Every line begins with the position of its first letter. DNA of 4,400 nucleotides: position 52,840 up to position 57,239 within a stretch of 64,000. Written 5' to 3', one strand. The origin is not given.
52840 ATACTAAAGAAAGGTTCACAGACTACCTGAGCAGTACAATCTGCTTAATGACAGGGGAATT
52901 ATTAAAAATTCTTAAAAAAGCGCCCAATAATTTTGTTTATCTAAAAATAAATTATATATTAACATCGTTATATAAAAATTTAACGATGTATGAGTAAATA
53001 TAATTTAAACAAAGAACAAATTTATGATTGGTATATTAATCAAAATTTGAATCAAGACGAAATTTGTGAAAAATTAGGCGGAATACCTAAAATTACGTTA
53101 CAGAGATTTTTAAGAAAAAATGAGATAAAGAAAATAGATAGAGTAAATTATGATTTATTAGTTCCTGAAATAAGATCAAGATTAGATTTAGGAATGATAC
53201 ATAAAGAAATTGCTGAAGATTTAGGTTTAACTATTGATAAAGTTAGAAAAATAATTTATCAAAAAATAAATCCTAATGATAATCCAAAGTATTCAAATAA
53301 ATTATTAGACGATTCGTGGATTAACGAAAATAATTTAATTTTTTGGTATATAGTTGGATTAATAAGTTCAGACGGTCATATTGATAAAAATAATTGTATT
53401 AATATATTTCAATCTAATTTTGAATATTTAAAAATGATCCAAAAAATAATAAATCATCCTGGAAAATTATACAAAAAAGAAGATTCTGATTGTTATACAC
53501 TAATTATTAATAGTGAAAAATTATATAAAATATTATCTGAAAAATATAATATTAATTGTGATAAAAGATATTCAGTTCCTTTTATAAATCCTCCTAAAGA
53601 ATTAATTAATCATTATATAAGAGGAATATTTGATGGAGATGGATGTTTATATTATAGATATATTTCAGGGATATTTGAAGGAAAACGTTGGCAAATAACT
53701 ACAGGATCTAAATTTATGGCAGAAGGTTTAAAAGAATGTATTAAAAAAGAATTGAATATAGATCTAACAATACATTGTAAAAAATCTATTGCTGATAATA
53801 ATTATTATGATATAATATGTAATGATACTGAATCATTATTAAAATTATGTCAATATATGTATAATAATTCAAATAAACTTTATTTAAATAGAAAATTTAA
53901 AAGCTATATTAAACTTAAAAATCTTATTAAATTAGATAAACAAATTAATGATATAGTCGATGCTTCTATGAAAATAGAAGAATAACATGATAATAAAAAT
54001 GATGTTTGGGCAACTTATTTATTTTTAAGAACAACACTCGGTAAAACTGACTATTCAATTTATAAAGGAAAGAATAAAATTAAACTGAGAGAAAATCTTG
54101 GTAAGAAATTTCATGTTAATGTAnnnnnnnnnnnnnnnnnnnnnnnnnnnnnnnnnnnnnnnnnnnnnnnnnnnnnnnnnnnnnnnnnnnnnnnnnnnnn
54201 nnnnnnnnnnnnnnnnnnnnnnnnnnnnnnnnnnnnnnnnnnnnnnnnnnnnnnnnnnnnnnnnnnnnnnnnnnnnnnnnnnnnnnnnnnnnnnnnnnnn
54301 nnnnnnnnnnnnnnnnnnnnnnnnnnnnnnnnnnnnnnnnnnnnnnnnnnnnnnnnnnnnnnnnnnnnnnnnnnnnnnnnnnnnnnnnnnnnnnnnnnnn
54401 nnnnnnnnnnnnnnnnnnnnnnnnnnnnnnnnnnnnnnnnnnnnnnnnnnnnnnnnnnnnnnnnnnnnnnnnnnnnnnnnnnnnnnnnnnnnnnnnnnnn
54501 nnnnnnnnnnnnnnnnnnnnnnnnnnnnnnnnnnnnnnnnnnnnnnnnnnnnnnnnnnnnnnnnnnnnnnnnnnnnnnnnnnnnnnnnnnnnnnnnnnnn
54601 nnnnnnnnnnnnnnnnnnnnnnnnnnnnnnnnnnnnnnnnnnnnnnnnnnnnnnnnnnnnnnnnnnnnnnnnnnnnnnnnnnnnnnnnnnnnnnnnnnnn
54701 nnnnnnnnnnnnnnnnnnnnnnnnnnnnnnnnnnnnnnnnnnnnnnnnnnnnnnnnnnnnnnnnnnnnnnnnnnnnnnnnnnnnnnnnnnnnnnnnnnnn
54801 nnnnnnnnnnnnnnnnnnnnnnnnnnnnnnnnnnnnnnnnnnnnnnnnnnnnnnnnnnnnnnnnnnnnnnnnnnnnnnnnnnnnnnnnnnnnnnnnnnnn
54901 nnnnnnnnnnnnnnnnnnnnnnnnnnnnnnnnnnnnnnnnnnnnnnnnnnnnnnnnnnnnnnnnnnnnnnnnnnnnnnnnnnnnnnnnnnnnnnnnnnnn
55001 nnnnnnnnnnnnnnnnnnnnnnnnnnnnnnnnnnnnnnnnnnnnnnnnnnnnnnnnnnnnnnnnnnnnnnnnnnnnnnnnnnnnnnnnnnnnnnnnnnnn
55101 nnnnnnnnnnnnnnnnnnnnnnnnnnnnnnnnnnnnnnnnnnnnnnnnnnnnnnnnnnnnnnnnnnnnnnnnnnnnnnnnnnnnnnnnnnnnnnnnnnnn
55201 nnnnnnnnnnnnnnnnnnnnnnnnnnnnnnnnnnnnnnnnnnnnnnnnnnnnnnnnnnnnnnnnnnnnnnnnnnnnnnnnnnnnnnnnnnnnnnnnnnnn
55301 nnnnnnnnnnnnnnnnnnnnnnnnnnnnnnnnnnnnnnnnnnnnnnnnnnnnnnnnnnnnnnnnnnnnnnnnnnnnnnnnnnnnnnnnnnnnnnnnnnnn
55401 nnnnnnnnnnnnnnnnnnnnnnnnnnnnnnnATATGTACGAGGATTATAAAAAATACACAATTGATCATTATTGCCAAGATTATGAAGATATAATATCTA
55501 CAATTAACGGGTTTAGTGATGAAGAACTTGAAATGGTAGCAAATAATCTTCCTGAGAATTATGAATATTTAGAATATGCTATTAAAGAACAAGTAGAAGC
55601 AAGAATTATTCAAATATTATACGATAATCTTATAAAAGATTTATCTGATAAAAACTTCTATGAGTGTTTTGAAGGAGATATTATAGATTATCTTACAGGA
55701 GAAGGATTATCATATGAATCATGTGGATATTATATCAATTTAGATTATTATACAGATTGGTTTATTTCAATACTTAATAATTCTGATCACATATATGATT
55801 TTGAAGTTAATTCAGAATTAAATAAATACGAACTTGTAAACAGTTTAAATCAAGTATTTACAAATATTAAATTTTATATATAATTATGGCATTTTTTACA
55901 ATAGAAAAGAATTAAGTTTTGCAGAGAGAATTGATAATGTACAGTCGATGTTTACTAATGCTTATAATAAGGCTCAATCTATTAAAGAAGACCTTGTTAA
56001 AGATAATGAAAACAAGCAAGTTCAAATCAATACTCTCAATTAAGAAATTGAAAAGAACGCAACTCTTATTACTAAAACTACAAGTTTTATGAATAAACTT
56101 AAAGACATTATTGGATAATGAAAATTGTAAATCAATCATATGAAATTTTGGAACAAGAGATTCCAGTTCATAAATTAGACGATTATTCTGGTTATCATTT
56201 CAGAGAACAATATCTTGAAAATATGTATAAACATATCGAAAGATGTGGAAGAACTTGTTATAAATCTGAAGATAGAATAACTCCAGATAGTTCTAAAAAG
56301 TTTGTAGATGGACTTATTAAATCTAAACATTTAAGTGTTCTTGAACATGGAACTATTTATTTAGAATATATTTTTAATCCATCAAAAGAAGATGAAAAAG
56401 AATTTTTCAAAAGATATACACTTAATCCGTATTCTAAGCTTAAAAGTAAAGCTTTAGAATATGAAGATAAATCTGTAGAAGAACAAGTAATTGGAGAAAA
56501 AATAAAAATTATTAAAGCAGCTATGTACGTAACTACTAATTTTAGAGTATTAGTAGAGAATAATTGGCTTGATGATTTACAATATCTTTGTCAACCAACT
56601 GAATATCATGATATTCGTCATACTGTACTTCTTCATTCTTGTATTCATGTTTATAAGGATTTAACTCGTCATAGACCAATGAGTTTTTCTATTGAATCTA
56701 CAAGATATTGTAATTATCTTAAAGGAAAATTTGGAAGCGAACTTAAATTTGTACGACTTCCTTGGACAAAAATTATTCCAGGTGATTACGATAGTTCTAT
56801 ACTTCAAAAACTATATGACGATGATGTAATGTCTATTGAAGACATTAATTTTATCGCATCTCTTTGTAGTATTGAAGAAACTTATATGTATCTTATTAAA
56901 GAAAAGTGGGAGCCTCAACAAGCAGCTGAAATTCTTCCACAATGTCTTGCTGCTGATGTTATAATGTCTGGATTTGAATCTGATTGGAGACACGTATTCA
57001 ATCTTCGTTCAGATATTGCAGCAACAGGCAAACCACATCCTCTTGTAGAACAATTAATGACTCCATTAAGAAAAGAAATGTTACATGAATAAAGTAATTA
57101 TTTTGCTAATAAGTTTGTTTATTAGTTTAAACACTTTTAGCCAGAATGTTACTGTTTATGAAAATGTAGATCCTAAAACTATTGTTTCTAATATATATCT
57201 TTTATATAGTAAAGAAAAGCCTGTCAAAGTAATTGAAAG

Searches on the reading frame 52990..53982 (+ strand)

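Call 43: search_protein_families(library=pfam, proteins=[window:52990-53982:+], max_evalue=0.001)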
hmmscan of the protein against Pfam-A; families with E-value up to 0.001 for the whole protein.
window:52990-53982:+ (331 aa): 1 family
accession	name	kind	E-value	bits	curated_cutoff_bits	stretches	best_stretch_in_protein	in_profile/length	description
PF14528.11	LAGLIDADG_3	-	6.8e-11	42.7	22.5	1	206-285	3-76/82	LAGLIDADG-like domain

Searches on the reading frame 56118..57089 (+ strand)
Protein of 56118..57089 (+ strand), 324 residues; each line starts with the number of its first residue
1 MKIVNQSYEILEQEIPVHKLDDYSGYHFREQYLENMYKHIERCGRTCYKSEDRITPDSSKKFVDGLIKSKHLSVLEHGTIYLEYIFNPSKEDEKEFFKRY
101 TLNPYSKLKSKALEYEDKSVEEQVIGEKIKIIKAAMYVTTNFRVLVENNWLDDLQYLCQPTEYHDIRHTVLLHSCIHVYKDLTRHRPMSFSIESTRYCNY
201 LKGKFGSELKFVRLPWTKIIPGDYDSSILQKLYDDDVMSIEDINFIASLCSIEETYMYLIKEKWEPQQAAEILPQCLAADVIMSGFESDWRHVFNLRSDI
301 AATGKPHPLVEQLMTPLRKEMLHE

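Call 43: search_protein_families(library=pfam, proteins=[window:56118-57089:+], max_evalue=0.001)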
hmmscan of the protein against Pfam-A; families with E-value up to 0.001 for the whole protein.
window:56118-57089:+ (324 aa): 1 family
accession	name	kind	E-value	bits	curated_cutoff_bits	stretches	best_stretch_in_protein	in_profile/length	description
PF02511.20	Thy1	-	1.2e-19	71.2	24.8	2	176-304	68-172/191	Thymidylate synthase complementing protein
